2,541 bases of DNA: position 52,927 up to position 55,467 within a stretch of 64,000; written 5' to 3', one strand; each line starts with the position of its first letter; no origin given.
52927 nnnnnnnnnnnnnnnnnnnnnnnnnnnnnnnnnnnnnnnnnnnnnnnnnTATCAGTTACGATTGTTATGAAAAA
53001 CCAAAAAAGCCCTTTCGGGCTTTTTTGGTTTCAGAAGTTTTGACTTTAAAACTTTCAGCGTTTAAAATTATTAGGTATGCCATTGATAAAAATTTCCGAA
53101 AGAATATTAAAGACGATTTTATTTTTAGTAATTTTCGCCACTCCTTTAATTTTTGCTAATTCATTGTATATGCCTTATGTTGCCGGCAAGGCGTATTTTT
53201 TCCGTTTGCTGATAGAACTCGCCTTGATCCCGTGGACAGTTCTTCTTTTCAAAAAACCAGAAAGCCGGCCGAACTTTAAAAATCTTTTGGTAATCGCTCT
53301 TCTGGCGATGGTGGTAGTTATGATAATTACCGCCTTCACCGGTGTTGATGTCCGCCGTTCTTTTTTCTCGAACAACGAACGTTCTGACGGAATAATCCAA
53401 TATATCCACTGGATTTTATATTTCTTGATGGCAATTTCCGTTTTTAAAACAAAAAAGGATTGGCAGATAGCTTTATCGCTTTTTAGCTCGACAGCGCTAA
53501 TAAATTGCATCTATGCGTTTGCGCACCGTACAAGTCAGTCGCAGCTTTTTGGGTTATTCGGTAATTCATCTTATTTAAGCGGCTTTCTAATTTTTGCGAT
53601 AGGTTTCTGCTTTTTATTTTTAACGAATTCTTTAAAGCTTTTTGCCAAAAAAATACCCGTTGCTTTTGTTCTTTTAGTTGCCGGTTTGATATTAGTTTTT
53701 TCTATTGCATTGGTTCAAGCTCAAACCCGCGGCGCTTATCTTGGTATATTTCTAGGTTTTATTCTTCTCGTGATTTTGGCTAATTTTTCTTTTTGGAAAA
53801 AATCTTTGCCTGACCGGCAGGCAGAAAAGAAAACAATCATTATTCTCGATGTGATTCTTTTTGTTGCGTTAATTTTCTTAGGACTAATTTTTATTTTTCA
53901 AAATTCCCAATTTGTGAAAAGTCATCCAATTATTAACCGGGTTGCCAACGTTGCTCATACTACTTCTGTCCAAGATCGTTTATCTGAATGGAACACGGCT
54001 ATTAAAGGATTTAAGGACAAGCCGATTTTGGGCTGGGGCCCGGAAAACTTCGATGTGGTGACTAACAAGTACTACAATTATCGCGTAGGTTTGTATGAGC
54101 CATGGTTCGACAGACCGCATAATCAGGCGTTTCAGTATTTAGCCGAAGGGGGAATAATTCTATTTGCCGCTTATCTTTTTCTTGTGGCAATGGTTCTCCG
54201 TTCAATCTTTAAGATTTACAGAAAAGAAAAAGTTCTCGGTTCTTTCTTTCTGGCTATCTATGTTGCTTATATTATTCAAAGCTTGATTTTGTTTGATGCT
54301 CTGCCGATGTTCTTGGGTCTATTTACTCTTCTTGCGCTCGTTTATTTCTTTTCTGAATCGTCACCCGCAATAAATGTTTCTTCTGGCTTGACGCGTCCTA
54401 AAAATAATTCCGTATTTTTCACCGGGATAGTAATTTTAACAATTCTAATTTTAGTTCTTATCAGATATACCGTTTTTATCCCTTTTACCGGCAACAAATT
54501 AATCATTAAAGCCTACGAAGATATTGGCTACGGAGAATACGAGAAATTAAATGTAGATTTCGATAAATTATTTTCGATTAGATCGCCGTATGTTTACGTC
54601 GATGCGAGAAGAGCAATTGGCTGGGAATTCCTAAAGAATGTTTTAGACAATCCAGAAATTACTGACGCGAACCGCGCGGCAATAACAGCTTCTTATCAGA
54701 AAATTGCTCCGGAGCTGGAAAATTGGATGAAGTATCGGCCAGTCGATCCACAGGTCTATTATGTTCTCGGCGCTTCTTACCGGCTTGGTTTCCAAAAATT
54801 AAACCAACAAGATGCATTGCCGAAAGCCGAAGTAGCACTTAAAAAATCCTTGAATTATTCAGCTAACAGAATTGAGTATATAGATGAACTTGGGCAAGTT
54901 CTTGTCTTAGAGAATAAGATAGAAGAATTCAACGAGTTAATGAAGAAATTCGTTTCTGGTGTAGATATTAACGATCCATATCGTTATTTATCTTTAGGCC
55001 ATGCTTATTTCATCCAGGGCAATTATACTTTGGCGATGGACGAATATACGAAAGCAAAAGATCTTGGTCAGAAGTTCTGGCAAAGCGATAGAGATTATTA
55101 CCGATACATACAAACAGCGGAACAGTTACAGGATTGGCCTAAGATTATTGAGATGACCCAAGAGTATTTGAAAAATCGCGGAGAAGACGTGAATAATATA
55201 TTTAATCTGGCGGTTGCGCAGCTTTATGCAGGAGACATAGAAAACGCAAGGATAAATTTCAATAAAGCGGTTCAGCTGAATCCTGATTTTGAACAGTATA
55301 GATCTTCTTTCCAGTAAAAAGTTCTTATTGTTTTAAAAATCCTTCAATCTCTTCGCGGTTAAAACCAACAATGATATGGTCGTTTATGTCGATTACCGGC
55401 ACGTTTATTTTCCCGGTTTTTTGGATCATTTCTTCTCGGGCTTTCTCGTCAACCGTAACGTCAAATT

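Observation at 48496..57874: Two PglL/O-antigen-ligase-like Wzy_C+TPR membrane proteins interleaved with S/T-rich surface proteins: candidate protein O-glycosylation system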

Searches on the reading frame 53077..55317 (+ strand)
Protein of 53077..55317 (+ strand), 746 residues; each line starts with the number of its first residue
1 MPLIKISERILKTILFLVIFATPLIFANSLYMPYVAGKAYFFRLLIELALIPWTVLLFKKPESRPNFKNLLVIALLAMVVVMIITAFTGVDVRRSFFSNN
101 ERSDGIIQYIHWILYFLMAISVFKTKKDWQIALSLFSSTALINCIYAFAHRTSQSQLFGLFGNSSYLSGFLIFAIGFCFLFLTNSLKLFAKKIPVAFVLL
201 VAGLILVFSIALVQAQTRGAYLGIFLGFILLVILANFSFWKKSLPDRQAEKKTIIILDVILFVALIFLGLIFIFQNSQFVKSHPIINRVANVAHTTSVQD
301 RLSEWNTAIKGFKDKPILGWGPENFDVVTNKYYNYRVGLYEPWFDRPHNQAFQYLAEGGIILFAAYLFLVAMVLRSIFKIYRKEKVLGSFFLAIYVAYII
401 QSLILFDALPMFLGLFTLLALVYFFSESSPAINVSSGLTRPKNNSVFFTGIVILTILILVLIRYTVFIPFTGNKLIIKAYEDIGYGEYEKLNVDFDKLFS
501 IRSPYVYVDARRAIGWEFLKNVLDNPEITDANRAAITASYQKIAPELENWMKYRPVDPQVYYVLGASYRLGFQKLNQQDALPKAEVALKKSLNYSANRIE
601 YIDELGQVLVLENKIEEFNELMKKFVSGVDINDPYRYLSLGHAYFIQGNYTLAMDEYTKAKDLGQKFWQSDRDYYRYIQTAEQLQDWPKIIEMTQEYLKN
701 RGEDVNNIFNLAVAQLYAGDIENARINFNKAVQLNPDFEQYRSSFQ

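Call 4: search_protein_families(library=pfam, proteins=[window:53077-55317:+], max_evalue=0.01)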
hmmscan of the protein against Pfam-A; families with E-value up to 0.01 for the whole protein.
window:53077-55317:+ (746 aa): 8 families
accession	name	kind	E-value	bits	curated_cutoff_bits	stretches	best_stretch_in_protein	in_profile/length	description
PF04932.20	Wzy_C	-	1.8e-22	80.2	31.7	1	205-367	3-149/149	O-Antigen ligase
PF07719.23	TPR_2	-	1.4e-08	34.7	27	1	709-737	5-33/34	Tetratricopeptide repeat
PF00515.34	TPR_1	-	3.5e-08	33.4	27.8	2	709-738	5-34/34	Tetratricopeptide repeat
PF13181.12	TPR_8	-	1e-06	28.8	25.7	0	709-737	5-33/34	Tetratricopeptide repeat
PF13414.12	TPR_11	-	9.7e-06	25.6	26.8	0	641-660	1-20/42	TPR repeat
PF13424.12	TPR_12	-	0.0015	19.1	30.1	0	692-734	31-74/77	Tetratricopeptide repeat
PF23914.1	TPR_CcmH_CycH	-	0.0022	18.3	42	0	633-736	49-152/158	Cytochrome c-type biogenesis protein H TPR domain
PF13428.12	TPR_14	-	0.0028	18.6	23.5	0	711-740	7-36/44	Tetratricopeptide repeat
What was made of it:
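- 53077..55317 (+): Wzy2: 746-aa Wzy_C + TPR enzyme with 13 TM helices. It is the proposed O-oligosaccharyltransferase. Pfam Wzy_C E 1.8e-22 plus TPR_1/2/8 (call 4).
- Checked: Canonical TPRs are detected only in ORF 53077, at about residues 630-740 (call 4).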

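Call 5: search_protein_families(library=ncbifam, proteins=[window:53077-55317:+], max_evalue=0.01)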
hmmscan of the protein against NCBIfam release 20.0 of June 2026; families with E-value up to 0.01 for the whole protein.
window:53077-55317:+ (746 aa): 4 families
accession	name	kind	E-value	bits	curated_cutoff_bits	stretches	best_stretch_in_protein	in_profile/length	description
NF040959.1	MamA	equivalog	1.7e-09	37.5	200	2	627-741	64-175/204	magnetosome protein MamA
TIGR02917.1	PEP_TPR_lipo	equivalog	4e-07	28.3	312.2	1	541-738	618-803/899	XrtA/PEP-CTERM system TPR-repeat protein PrsT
TIGR02521.1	type_IV_pilW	equivalog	0.0019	17.8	154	0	706-739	32-65/234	type IV pilus biogenesis/stability protein PilW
NF033758.1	gliding_GltE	equivalog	0.002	17.2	225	0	575-706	232-360/411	adventurous gliding motility TPR repeat lipoprotein GltE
